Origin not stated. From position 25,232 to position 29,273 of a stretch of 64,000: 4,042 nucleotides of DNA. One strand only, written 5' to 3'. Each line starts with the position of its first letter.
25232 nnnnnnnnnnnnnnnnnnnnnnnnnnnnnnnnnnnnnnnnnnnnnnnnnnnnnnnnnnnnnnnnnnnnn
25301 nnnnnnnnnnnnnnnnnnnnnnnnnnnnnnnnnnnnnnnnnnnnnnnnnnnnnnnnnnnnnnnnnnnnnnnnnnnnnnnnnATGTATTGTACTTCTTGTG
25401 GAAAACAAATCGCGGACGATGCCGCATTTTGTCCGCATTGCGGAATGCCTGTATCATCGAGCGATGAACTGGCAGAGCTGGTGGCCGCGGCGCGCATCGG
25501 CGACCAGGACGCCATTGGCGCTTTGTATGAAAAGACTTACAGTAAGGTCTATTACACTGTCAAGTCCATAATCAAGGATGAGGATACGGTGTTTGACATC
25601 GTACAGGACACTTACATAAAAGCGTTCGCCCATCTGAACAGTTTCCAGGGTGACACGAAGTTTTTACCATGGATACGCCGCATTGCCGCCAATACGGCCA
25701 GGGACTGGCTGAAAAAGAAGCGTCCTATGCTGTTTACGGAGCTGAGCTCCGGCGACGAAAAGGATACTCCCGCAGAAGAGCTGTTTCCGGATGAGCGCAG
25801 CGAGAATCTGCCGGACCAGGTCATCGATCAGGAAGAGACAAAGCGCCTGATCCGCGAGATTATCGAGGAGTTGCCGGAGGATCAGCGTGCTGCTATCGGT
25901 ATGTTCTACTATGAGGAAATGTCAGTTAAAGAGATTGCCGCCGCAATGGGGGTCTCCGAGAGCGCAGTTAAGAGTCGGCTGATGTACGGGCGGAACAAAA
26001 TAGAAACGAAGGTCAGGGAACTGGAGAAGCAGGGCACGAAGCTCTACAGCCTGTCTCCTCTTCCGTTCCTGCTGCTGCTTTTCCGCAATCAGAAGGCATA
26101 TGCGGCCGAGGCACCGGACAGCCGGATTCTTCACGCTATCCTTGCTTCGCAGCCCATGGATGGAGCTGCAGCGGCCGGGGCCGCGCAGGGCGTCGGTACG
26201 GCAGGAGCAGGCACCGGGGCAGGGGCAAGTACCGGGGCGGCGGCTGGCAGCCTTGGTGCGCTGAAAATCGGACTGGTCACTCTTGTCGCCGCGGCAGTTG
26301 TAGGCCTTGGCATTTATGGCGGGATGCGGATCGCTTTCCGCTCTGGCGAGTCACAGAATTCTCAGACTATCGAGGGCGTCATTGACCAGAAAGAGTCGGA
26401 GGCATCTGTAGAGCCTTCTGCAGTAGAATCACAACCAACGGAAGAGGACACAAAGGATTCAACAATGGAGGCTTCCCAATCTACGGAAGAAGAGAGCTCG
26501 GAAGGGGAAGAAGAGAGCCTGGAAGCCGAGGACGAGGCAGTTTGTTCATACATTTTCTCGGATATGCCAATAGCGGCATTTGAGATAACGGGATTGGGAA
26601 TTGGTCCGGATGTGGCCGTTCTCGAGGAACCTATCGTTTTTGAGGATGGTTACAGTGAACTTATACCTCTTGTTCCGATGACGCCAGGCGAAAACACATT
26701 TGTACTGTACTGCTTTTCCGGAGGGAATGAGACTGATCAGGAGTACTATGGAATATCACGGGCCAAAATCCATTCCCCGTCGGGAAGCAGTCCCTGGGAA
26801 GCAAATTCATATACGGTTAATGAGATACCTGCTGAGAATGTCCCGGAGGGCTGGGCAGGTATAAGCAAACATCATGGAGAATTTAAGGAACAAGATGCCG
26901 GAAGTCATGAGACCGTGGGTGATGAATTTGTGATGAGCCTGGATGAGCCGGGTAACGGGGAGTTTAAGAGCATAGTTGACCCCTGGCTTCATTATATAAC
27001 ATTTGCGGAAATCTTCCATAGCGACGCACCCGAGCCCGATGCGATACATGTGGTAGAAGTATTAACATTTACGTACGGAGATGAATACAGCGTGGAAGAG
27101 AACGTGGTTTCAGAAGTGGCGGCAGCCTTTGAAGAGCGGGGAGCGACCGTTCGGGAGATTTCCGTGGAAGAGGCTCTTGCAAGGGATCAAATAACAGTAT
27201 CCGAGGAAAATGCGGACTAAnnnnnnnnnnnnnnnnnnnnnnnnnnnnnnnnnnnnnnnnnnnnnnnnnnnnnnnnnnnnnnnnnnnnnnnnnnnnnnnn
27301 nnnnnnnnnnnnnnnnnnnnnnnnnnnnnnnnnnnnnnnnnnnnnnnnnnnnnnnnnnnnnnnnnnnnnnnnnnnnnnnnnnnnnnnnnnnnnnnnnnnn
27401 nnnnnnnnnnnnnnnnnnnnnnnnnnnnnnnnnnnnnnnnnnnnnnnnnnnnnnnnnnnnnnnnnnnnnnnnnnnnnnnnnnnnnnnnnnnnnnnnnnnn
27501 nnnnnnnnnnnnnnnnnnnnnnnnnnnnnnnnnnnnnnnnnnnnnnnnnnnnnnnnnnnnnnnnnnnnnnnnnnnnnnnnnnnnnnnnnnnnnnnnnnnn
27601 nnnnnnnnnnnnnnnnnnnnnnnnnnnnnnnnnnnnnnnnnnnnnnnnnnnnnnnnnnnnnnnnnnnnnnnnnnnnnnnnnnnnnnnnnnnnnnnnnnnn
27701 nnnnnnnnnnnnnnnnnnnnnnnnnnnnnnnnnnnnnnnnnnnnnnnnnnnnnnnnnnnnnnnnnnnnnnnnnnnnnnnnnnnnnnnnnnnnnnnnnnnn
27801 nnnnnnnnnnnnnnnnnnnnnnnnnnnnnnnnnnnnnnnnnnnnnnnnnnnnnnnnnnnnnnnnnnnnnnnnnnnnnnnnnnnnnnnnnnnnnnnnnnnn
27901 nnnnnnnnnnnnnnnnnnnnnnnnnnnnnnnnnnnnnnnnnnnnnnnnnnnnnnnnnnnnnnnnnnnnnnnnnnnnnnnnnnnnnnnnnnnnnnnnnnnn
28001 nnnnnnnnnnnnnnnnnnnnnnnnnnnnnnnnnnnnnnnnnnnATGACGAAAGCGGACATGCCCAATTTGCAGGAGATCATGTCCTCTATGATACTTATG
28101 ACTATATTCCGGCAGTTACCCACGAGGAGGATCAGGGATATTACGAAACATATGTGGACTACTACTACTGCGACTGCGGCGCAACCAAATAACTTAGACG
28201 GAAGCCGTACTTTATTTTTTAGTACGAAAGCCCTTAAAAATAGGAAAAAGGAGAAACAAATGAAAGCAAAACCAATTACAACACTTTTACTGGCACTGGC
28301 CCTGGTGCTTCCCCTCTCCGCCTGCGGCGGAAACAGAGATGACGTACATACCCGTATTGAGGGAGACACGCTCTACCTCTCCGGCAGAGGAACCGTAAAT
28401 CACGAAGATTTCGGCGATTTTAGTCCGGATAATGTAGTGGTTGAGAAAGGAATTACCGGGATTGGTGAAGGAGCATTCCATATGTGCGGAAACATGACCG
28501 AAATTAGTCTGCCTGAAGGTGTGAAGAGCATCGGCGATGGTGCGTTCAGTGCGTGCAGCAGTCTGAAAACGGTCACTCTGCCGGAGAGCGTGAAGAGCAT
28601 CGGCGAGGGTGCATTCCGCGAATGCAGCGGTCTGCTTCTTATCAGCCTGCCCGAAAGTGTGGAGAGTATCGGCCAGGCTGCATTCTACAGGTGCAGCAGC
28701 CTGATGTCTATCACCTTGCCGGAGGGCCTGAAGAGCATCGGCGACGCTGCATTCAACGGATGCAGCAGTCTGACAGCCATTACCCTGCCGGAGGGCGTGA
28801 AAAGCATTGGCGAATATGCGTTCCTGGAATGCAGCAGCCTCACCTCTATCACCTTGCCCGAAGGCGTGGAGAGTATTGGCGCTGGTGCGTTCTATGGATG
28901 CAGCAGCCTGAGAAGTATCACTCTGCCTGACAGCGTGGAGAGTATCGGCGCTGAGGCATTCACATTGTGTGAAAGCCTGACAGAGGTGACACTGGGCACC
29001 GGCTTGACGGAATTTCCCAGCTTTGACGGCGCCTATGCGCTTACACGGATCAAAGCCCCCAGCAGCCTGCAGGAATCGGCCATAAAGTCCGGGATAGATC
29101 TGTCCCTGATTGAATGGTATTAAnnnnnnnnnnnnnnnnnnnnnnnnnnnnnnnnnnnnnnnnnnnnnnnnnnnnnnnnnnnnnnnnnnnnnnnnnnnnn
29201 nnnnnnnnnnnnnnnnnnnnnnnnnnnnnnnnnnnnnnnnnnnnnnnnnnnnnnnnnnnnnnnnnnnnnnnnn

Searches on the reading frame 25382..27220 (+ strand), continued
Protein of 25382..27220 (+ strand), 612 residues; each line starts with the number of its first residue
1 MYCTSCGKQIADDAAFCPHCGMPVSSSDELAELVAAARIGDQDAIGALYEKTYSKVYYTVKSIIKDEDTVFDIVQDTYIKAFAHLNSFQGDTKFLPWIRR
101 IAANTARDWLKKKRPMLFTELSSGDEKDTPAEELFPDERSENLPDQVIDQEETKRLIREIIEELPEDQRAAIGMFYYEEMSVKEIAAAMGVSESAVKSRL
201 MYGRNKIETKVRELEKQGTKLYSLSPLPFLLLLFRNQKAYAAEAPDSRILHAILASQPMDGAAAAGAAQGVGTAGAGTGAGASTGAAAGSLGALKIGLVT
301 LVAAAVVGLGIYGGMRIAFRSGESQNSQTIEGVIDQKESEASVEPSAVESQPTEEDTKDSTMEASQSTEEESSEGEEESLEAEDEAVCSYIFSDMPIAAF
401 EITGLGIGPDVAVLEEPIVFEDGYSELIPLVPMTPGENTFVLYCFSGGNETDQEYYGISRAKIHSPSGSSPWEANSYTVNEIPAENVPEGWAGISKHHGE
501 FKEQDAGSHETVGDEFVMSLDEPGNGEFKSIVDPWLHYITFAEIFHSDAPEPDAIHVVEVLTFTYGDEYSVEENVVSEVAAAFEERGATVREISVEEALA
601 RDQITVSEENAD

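Call 70: find_encoding_contigs(protein=P0004, flank=400, max_places=10)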
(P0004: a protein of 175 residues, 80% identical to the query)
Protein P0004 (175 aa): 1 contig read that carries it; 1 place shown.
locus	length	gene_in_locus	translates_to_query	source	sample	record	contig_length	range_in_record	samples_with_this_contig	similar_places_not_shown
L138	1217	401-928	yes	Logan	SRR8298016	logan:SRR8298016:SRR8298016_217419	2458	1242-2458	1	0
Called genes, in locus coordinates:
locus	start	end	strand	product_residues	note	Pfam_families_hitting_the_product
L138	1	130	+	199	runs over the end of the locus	-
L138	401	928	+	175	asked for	-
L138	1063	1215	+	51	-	?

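Call 71: find_encoding_contigs(protein=P0003, flank=400, max_places=10)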
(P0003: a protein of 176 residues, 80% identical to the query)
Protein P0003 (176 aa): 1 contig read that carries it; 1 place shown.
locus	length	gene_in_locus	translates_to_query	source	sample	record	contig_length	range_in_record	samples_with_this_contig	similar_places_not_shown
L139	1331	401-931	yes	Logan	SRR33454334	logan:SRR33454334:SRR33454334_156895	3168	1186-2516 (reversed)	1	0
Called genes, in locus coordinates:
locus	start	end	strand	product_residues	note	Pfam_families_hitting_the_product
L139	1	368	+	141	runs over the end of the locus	PF16146:DUF4854 (weak)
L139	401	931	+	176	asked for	-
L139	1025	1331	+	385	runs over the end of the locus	-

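Call 73: find_encoding_contigs(protein=P0091, flank=400, max_places=10)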
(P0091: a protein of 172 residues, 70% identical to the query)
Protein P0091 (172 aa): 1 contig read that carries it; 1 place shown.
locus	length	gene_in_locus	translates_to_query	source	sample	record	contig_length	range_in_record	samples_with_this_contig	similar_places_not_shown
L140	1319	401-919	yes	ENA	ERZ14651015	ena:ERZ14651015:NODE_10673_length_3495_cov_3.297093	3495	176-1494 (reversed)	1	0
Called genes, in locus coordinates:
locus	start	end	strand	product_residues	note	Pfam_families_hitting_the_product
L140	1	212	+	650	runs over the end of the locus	PF13240:Zn_Ribbon_1, PF07638:Sigma70_ECF (weak), PF04542:Sigma70_r2, PF04545:Sigma70_r4, PF08281:Sigma70_r4_2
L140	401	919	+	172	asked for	-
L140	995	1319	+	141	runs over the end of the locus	PF16146:DUF4854 (weak)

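Call 74: find_encoding_contigs(protein=P0053, flank=400, max_places=10)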
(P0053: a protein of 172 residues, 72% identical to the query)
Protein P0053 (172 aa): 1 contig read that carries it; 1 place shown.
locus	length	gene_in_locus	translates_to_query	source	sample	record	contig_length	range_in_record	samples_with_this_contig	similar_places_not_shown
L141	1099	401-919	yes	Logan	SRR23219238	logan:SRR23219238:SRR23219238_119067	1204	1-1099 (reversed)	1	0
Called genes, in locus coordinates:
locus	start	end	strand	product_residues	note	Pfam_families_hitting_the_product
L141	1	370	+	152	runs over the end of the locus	PF16146:DUF4854 (weak)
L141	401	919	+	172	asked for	-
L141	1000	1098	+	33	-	?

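Call 75: find_encoding_contigs(protein=P0005, flank=400, max_places=10)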
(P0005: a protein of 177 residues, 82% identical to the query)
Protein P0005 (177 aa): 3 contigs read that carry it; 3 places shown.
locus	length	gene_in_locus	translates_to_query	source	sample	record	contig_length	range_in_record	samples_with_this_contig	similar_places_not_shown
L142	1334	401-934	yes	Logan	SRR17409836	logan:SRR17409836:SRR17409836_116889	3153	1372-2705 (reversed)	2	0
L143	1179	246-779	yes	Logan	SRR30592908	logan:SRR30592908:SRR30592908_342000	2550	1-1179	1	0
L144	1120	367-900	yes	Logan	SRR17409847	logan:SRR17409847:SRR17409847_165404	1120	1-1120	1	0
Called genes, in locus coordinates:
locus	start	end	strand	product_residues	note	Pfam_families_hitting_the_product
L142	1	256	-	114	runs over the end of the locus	PF24250:HVO_2718 (weak), PF12844:HTH_19, PF13560:HTH_31, PF01381:HTH_3, PF13443:HTH_26 (weak)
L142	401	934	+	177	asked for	-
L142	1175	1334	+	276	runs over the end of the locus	-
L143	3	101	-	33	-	?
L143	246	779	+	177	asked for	-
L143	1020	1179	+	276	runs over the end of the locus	-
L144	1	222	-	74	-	?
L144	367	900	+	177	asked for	-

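Call 78: search_solved_structures(query=A2, max_evalue=1)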
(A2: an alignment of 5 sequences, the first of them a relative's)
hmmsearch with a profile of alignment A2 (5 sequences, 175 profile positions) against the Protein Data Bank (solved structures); distinct sequences matched with E-value up to 1: 1.
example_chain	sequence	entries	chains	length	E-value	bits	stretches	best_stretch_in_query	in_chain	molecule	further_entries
5lme_A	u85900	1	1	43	0.76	12.9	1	3-27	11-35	piggyBac transposase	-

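Call 79: search_protein_families(library=ncbifam, proteins=[L002:2354-2878:+, L003:1094-1618:+], max_evalue=0.1)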
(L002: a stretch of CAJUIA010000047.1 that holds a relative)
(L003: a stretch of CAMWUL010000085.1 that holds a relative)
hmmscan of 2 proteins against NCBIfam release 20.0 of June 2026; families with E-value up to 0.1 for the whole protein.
L002:2354-2878:+ (175 aa): 1 family
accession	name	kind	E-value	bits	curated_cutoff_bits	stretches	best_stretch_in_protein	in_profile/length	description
NF002597.0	PRK02251.2-3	equivalog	0.0051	17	120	0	125-150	42-67/93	putative septation inhibitor protein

L003:1094-1618:+ (175 aa): 2 families
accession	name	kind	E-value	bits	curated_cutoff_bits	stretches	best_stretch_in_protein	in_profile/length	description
NF053815.1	teico_TcaA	equivalog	0.03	13.2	550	1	23-88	4-71/463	membrane-associated protein TcaA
NF002597.0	PRK02251.2-3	equivalog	0.074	13.3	120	0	125-145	42-62/93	putative septation inhibitor protein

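Call 81: search_protein_families(library=pfam, proteins=[L002:492-1634:+], max_evalue=0.001)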
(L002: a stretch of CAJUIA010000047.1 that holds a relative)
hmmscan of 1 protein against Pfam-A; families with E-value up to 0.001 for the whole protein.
L002:492-1634:+ (381 aa): 1 family
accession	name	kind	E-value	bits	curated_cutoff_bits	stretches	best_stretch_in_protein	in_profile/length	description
PF00144.29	Beta-lactamase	-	2.5e-38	132.5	27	1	72-363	12-313/329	Beta-lactamase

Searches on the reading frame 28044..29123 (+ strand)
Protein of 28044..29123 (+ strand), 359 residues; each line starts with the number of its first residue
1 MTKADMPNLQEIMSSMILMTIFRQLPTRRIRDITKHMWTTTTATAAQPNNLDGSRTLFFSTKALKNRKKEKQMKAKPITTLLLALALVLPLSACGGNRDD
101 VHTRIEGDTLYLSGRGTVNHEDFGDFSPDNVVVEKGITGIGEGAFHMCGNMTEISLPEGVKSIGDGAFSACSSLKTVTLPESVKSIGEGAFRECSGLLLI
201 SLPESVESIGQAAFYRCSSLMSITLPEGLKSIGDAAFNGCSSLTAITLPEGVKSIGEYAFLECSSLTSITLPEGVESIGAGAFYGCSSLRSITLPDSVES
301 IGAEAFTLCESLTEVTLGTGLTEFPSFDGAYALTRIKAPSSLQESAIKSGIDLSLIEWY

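Call 10: search_protein_families(library=pfam, proteins=[window:28044-29123:+], max_evalue=0.01)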
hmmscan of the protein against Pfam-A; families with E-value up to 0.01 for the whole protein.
window:28044-29123:+ (359 aa): 2 families
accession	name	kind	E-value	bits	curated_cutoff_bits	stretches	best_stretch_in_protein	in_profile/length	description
PF13306.12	LRR_5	-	4.7e-65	217.7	27.7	2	125-243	10-126/127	BspA type Leucine rich repeat region (6 copies)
PF13855.12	LRR_8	-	1.2e-11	44.6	27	0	206-248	13-56/61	Leucine rich repeat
